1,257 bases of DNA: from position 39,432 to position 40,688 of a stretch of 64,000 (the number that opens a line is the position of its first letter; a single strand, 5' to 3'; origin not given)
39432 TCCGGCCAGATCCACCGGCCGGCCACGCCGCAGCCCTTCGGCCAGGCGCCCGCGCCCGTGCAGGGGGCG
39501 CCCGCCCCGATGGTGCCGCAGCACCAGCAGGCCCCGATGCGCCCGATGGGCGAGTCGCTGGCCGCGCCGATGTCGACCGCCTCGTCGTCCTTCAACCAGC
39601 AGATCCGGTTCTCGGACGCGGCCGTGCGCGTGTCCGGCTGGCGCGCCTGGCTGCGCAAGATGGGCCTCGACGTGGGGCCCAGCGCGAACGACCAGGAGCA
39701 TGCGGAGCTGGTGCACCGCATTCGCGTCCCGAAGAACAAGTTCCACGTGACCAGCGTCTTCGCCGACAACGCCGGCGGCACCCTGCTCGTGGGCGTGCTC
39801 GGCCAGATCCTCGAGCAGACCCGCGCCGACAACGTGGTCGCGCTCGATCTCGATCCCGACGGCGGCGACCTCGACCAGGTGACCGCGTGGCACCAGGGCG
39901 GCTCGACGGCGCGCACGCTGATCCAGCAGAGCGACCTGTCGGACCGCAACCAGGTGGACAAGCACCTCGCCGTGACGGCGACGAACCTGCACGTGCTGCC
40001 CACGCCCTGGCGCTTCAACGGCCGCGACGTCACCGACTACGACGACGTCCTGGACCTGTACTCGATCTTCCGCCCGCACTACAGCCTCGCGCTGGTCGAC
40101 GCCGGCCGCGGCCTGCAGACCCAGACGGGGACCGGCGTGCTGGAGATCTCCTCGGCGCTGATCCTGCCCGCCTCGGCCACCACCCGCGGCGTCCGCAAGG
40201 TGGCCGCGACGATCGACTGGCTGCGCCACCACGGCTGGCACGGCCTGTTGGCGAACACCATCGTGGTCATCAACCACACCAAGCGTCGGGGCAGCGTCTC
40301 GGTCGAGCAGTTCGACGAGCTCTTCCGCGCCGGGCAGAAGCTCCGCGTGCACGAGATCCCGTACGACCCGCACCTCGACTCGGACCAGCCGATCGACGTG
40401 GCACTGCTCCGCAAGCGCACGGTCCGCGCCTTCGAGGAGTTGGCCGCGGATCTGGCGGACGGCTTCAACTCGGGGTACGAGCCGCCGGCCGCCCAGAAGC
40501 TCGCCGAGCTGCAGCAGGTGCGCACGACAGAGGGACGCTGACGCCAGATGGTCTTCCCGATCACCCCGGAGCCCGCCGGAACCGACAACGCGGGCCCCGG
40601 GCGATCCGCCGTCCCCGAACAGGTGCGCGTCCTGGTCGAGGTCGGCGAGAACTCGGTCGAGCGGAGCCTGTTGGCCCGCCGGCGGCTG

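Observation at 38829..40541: EspI-like protein whose MinD/ParA-like domain lacks the Walker-A lysine, plus (D)APK tandem peptide repeats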

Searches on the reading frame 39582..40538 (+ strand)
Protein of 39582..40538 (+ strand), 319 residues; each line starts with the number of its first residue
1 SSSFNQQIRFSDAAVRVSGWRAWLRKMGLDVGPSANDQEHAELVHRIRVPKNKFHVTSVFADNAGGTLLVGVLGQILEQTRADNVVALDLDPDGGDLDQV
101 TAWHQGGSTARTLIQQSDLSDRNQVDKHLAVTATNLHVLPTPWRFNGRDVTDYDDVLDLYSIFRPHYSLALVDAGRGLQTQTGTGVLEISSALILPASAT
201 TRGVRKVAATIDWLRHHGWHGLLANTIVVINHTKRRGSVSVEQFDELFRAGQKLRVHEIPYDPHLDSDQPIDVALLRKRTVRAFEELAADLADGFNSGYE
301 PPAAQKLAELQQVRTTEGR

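Call 6: search_solved_structures(query=window:39582-40538:+, max_evalue=10, show_alignments=3)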
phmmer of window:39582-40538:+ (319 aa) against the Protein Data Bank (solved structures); distinct sequences matched with E-value up to 10: 10.
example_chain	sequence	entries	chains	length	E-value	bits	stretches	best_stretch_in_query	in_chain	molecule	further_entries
3ea0_A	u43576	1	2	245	0.00012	24.7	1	64-215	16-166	ATPase, ParA family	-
3tcs_A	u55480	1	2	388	0.045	16.3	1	127-161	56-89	Racemase, putative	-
36ot_C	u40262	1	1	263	0.33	13.5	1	215-254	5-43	Replication initiation protein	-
36ow_C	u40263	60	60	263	0.33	13.5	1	215-254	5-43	Replication initiation protein | RepB family plasmid replication initiator protein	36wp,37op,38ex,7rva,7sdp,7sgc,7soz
36nq_C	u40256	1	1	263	0.33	13.5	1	215-254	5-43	Replication initiation protein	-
38ep_C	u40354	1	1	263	0.34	13.4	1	215-254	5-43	Replication initiation protein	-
7uxy_C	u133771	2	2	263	0.34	13.4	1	215-254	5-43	Replication initiation protein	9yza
3u4f_A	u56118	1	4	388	0.65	12.5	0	127-161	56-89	Mandelate racemase/muconate lactonizing enzyme family protein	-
6non_A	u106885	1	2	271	1.1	11.8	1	49-215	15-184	Cobyrinic acid ac-diamide synthase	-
6noo_A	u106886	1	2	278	1.1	11.7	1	49-215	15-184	Maintenance of carboxysome positioning A protein, MCDA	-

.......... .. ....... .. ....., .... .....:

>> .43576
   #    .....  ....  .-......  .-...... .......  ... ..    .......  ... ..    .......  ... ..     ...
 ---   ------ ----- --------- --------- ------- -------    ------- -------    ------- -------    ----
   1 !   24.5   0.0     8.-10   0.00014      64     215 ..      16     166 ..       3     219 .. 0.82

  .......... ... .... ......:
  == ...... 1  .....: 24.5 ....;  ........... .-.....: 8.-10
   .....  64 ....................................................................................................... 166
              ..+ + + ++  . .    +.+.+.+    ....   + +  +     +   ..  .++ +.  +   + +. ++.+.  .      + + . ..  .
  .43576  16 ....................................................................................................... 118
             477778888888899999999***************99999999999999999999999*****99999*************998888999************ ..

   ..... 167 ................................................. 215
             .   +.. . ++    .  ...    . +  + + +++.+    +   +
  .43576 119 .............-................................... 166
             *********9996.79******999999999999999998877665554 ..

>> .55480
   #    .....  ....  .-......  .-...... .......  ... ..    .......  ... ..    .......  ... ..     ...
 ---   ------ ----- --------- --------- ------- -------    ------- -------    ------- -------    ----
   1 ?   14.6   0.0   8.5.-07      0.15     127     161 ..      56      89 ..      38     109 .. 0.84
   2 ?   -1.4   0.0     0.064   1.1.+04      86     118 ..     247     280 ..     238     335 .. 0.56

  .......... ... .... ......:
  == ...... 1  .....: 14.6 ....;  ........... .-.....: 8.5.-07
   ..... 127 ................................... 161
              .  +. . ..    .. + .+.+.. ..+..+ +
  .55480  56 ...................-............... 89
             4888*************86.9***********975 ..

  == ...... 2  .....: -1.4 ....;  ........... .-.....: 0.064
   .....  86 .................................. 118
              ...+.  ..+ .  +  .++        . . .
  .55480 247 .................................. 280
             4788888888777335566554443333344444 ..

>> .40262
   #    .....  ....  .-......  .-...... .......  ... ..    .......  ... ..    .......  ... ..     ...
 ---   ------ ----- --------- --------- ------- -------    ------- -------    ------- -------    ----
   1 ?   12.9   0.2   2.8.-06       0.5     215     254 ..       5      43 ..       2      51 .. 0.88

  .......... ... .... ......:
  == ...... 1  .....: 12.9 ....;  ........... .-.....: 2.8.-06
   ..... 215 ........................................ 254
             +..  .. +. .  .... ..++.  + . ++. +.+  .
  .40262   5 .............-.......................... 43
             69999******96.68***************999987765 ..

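Call 7: find_homologous_proteins(query=window:39582-40538:+, max_evalue=0.001)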
Query window:39582-40538:+ (319 aa): 15 proteins with E <= 0.001 among 5771 candidates.
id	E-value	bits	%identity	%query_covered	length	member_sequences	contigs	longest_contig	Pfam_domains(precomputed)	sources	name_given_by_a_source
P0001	9.2e-208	707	99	100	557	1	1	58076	-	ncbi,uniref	ncbi:hypothetical protein [Tsukamurella hominis]|uniref:MinD/ParA family ATP-binding protein n=1 Tax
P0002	7.5e-205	697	97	100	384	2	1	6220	-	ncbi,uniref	ncbi:MinD/ParA family ATP-binding protein, partial [Tsukamurella ocularis]|uniref:MinD/ParA family A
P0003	3.8e-204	695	97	100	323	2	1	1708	-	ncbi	-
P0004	2.1e-203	692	97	100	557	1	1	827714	-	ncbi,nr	ncbi:hypothetical protein AXK56_17690 [Tsukamurella pulmonis]|nr:hypothetical protein AXK56_17690 [T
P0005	2.1e-203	692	97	100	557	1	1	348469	-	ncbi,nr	ncbi:hypothetical protein AXK57_18480 [Tsukamurella pulmonis]|nr:hypothetical protein AXK57_18480 [T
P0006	3.7e-203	692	97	100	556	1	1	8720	-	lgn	-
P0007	6.4e-197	671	93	100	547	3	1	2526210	-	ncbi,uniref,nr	ncbi:hypothetical protein [Tsukamurella sp. 1534]|uniref:MinD/ParA family ATP-binding protein n=1 Ta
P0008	2.2e-187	640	90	100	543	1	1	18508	-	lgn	-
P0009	1.3e-180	618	87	100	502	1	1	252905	-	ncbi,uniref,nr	ncbi:hypothetical protein [Tsukamurella pseudospumae]|uniref:AAA domain-containing protein n=1 Tax=T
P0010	2.0e-108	380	60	89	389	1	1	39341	-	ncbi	-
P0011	1.5e-90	322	50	98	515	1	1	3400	-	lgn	-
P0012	4.5e-87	310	49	96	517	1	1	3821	-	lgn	-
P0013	1.2e-79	286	48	92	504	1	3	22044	-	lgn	-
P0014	7.5e-73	264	98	39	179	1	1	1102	-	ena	-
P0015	7.2e-29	119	33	87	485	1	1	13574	PF01656.30,PF13614.13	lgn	-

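Call 22: search_protein_representatives(alignment_id=A1)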
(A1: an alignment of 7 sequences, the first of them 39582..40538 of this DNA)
Query: 7 sequences, 321 profile positions. Proteins with E-value up to 0.001 (for the whole library): 4402; up to 1e-10: 2215; up to 1e-30: 785. The best 150 are listed.
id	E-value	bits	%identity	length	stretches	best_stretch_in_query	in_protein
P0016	1.2e-160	550.3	-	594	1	2-321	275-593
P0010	4.3e-147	505.7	-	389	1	2-317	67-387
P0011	1.8e-144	497.0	-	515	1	2-319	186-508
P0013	1.5e-140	484.2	-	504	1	4-314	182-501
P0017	8.4e-89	314.1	-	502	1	3-298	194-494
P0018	8.3e-82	291.1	-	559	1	4-303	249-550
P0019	5.9e-81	288.4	-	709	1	3-300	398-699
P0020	2.3e-80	286.4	-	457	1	4-301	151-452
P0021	2.4e-80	286.4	-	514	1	18-300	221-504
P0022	1.7e-79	283.6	-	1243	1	5-300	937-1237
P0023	1.8e-79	283.5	-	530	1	3-298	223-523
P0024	2.4e-79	283.1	-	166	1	160-321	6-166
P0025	3.6e-79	282.5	-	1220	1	4-299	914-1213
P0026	3.9e-79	282.4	-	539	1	3-298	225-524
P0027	7.5e-79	281.4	-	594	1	2-298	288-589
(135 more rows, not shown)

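Call 24: predict_structure(alignment_id=A1)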
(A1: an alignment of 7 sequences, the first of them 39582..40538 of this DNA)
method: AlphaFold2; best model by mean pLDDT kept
length: 319 residues; sequences in the alignment: 7
mean_pLDDT: 78.3   pTM: 0.80
mean pLDDT of the five models: 78.3, 73.7, 71.4, 50.6, 47.1
residues with pLDDT >= 90: 68; 70-90: 185; 50-70: 43; < 50: 23
segments of 3 or more residues with pLDDT < 50: 1-13, 143-148
pLDDT, mean of each block of 10 residues (from residue 1): 31 56 75 76 83 87 76 89 81 74 60 83 87 83 51 87 91 84 91 89 86 91 90 69 73 83 78 87 92 83 82 54
secondary structure, 60 per line:
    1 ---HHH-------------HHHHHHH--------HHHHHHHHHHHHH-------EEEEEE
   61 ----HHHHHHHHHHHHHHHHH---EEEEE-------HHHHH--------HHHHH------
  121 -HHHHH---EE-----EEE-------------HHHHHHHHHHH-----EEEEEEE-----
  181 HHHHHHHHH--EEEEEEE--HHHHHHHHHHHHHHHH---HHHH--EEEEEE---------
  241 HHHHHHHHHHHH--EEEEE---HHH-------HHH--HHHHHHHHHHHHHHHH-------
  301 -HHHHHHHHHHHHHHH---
elements in order: H20-26 H35-47 E55-60 H65-81 E85-89 H97-101 H110-114 H122-126 E137-139 H153-163 E169-175 H181-189 E192-198 H201-216 H220-223 E226-231 H241-252 E255-259 H278-293 H302-316

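Call 28: find_related_loci(query=A2, collection=genome_contigs, flank=10000)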
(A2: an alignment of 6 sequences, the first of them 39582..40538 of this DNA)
Query A2 (319 aa) in genome_contigs; peptide patterns used: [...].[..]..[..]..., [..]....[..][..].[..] (x = any residue, [..] = any of these).
311 stretches matched a pattern; 15 encode a relative of the query (tblastn E <= 1e-3); 15 distinct loci.
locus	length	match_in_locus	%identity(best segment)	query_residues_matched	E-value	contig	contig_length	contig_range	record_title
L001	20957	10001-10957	99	1-319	0e+0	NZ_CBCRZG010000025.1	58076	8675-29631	Tsukamurella hominis strain CIP111613T isolate CIP111613T NODE_0025, whole genome shotgun sequence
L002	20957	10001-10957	99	1-319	0e+0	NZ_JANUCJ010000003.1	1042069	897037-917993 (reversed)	Tsukamurella ocularis strain S00175 Ga0436325_03, whole genome shotgun sequence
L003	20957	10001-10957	98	1-319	0e+0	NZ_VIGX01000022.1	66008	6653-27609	Tsukamurella conjunctivitidis strain HKU72 NODE_22_length_66008_cov_121.806378, whole genome shotgun sequence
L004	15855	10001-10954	98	1-319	0e+0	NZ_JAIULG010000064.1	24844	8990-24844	Tsukamurella sp. M9C NODE_64_length_24844_cov_14.6199, whole genome shotgun sequence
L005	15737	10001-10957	96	1-319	0e+0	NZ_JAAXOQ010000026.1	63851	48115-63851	Tsukamurella spumae strain DSM 44113 W9837_26, whole genome shotgun sequence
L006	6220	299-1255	97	1-319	0e+0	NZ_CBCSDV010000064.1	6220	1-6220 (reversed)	Tsukamurella ocularis strain CIP111612T isolate CIP111612T NODE_0064, whole genome shotgun sequence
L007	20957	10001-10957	97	1-319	0e+0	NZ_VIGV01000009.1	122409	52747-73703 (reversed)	Tsukamurella sputi strain HKU70 NODE_9_length_122409_cov_111.589931, whole genome shotgun sequence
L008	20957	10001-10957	96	1-319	0e+0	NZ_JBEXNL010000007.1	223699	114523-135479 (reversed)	Tsukamurella sp. NPDC003166 NPDC003166_37_B12.ctg-0007, whole genome shotgun sequence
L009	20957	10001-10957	96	1-319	0e+0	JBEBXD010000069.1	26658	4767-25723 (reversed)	MAG: Tsukamurella paurometabola isolate T2.bin.43 NODE_5820_length_26658_cov_9.534601, whole genome shotgun sequence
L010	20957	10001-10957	93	1-319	0e+0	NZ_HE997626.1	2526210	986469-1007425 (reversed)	Tsukamurella sp. 1534, whole genome shotgun sequence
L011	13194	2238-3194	91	1-319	0e+0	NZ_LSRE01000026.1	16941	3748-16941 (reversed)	Tsukamurella pseudospumae strain JCM 13375 pw3202_c32, whole genome shotgun sequence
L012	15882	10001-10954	91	1-319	0e+0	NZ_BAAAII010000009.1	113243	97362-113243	Tsukamurella strandjordii strain JCM 11487 sequence09, whole genome shotgun sequence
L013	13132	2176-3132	87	1-319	5e-177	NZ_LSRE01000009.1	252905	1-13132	Tsukamurella pseudospumae strain JCM 13375 pw3202_c17, whole genome shotgun sequence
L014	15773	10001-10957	96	1-319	0e+0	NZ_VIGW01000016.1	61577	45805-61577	Tsukamurella asaccharolytica strain HKU71 NODE_16_length_61577_cov_99.988511, whole genome shotgun sequence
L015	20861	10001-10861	60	16-299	6e-114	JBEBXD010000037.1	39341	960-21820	MAG: Tsukamurella paurometabola isolate T2.bin.43 NODE_2961_length_39341_cov_5.535509, whole genome shotgun sequence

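Call 29: fold_search(model_id=the predicted structure, library=pdb)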
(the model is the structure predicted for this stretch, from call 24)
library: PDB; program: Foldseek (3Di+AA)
matches with E <= 10: 1790; with E <= 0.001: 389
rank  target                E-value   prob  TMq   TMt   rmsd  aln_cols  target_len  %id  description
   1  3ea0_B                4.5e-11  1.00  0.62  0.80   3.3       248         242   17  Crystal Structure of ParA Family ATPase from Chlorobium tepidum TLS (released 2008-09-23)
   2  3ea0_A                2.3e-10  1.00  0.57  0.74   5.6       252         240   16  Crystal Structure of ParA Family ATPase from Chlorobium tepidum TLS (released 2008-09-23)
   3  6non_A                3.3e-10  1.00  0.51  0.60   6.5       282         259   18  Structure of Cyanthece apo McdA (released 2019-04-24)
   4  4rz2_A                7.3e-10  1.00  0.56  0.68   5.8       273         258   14  Crystal structure of the MinD-like ATPase FlhG (released 2015-03-04)
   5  7npd                  1.1e-09  1.00  0.47  0.40  11.9       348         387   16  Vibiro cholerae ParA2 (released 2021-05-19)
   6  5j1j_B                1.5e-09  1.00  0.59  0.73   3.9       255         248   16  Structure of FleN-AMPPNP complex (released 2017-03-29)
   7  2bek_A                1.9e-09  1.00  0.56  0.71   4.4       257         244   17  Structure of the bacterial chromosome segregation protein Soj (released 2005-01-12)
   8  4rz2_B                2.0e-09  1.00  0.57  0.69   5.4       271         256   15  Crystal structure of the MinD-like ATPase FlhG (released 2015-03-04)
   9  7npe_C                2.0e-09  1.00  0.56  0.46   8.2       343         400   15  Vibrio cholerae ParA2-ADP (released 2021-07-21)
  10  8p53_A                2.2e-09  1.00  0.59  0.69   3.8       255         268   15  Cryo-EM structure of the c-di-GMP-free FleQ-FleN master regulator complex of P. aeruginosa (released 2023-12-13)
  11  7ejw_A                2.3e-09  1.00  0.58  0.67   4.0       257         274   15  Crystal structure of FleN in complex with FleQ AAA+ doamain (released 2021-12-22)
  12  4rz3_A                2.5e-09  1.00  0.57  0.72   4.2       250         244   15  Crystal structure of the MinD-like ATPase FlhG (released 2015-03-04)
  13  7ejw_B                2.8e-09  1.00  0.59  0.69   3.8       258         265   14  Crystal structure of FleN in complex with FleQ AAA+ doamain (released 2021-12-22)
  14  5j1j_A                2.8e-09  1.00  0.60  0.68   4.6       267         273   14  Structure of FleN-AMPPNP complex (released 2017-03-29)
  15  6non_B                4.8e-09  1.00  0.49  0.61   6.5       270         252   17  Structure of Cyanthece apo McdA (released 2019-04-24)
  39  1g3q                  6.5e-08  1.00  0.58  0.76   3.5       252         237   16  CRYSTAL STRUCTURE ANALYSIS OF PYROCOCCUS FURIOSUS CELL DIVISION ATPASE MIND (released 2001-04-21)
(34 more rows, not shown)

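Call 33: find_encoding_contigs(protein=P0013, flank=10000, max_places=3)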
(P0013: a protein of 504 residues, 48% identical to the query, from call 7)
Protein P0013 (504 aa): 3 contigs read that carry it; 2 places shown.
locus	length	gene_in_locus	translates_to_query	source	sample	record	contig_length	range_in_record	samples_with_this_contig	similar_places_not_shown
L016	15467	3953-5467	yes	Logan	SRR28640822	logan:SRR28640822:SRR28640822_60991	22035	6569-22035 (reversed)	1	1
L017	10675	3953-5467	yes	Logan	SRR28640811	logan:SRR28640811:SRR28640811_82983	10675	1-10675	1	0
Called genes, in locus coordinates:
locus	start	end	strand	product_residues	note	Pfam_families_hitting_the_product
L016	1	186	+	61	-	?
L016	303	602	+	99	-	PF00934:PE (weak)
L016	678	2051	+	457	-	PF00823:PPE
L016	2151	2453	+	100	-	-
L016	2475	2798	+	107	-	-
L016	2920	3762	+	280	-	PF14011:ESX-1_EspG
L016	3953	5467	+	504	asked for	-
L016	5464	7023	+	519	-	PF08817:YukD, PF19053:EccD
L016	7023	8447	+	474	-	PF00082:Peptidase_S8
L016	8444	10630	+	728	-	PF11203:EccE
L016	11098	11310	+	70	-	-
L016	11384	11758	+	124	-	-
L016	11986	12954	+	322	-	-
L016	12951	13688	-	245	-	PF12728:HTH_17 (faint)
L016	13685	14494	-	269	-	-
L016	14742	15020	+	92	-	-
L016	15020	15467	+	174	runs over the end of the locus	-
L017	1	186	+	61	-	?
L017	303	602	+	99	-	PF00934:PE (weak)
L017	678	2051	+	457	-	PF00823:PPE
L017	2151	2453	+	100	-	-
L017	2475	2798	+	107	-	-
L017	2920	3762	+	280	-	PF14011:ESX-1_EspG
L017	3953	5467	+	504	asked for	-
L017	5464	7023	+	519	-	PF08817:YukD, PF19053:EccD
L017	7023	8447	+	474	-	PF00082:Peptidase_S8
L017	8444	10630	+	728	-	PF11203:EccE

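Call 34: find_encoding_contigs(protein=P0011, flank=10000, max_places=3)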
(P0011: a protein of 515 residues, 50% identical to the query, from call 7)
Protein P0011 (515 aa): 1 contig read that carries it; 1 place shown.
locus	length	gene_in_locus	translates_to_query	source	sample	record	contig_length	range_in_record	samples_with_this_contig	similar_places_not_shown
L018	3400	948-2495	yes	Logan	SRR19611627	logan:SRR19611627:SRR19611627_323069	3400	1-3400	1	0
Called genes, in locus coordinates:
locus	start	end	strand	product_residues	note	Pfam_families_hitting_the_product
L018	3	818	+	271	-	?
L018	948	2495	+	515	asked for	-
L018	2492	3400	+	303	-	?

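Call 38: find_homologous_proteins(query=A1, max_evalue=1e-10)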
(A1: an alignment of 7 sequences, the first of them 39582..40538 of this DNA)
Query A1 (7 sequences) (319 aa, profile of the alignment): 6467 proteins with E <= 1e-10 among 8000 candidates; the best 120 are listed.
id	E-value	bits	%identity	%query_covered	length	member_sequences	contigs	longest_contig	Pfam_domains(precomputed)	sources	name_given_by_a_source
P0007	4.5e-167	573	93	100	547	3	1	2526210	-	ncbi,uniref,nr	ncbi:hypothetical protein [Tsukamurella sp. 1534]|uniref:MinD/ParA family ATP-binding protein n=1 Ta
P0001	6.6e-167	572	99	100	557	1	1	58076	-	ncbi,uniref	ncbi:hypothetical protein [Tsukamurella hominis]|uniref:MinD/ParA family ATP-binding protein n=1 Tax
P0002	1.1e-166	572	97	100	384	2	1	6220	-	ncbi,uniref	ncbi:MinD/ParA family ATP-binding protein, partial [Tsukamurella ocularis]|uniref:MinD/ParA family A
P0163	4.2e-166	570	99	100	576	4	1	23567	-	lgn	-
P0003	5.0e-166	570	97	100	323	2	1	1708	-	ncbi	-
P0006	1.2e-165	568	97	100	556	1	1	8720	-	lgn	-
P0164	1.6e-165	568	98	100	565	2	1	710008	-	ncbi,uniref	ncbi:hypothetical protein ACLQ3K_04990 [Tsukamurella sp. DT100]|uniref:MinD/ParA family ATP-binding 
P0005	2.8e-165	567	97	100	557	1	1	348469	-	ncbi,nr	ncbi:hypothetical protein AXK57_18480 [Tsukamurella pulmonis]|nr:hypothetical protein AXK57_18480 [T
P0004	2.8e-165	567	97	100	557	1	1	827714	-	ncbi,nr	ncbi:hypothetical protein AXK56_17690 [Tsukamurella pulmonis]|nr:hypothetical protein AXK56_17690 [T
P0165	2.0e-163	561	94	100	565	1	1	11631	-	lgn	-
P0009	2.3e-162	558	87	100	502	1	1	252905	-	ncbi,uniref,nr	ncbi:hypothetical protein [Tsukamurella pseudospumae]|uniref:AAA domain-containing protein n=1 Tax=T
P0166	3.3e-162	557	91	100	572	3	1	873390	-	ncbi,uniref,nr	ncbi:MinD/ParA family ATP-binding protein [Tsukamurella strandjordii]|uniref:MinD-like ATPase involv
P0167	2.5e-161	554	91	100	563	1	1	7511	-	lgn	-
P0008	2.7e-159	547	90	100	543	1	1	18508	-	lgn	-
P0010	1.3e-146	506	60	89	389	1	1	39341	-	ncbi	-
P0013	4.7e-140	484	48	92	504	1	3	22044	-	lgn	-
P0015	8.8e-117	408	-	-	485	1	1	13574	PF01656.30,PF13614.13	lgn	-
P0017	2.6e-88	314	33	86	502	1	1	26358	PF01656.30,PF13614.13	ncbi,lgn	-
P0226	1.5e-82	295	34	88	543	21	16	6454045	PF01656.30,PF13614.13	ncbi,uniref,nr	ncbi:MinD-like ATPase involved in chromosome partitioning or flagellar assembly [Nocardia farcinica]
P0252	4.4e-82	294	34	88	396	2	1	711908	PF01656.30,PF13614.13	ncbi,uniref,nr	ncbi:MinD/ParA family protein [Nocardia cyriacigeorgica]|uniref:MinD/ParA family protein n=2 Tax=Noc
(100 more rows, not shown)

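Call 51: find_encoding_contigs(protein=P0015, flank=10000, max_places=2)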
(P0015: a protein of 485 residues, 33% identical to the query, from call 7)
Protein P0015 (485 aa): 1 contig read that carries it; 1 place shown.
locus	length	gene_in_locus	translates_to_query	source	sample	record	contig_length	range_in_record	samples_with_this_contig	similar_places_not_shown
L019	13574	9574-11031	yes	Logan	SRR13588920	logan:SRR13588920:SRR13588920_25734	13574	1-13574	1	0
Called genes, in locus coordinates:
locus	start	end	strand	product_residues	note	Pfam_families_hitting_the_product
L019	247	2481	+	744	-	PF01580:FtsK_SpoIIIE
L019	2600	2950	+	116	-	-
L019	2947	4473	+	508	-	-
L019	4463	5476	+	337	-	-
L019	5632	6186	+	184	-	-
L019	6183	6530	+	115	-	-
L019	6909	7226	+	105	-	-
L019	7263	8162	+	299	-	-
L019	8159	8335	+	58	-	-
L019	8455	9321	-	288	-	PF01507:PAPS_reduct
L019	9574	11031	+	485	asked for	PF01656:CbiA, PF13614:AAA_31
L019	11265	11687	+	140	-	-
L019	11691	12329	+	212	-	PF07799:DUF1643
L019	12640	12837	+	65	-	PF02467:Whib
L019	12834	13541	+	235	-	-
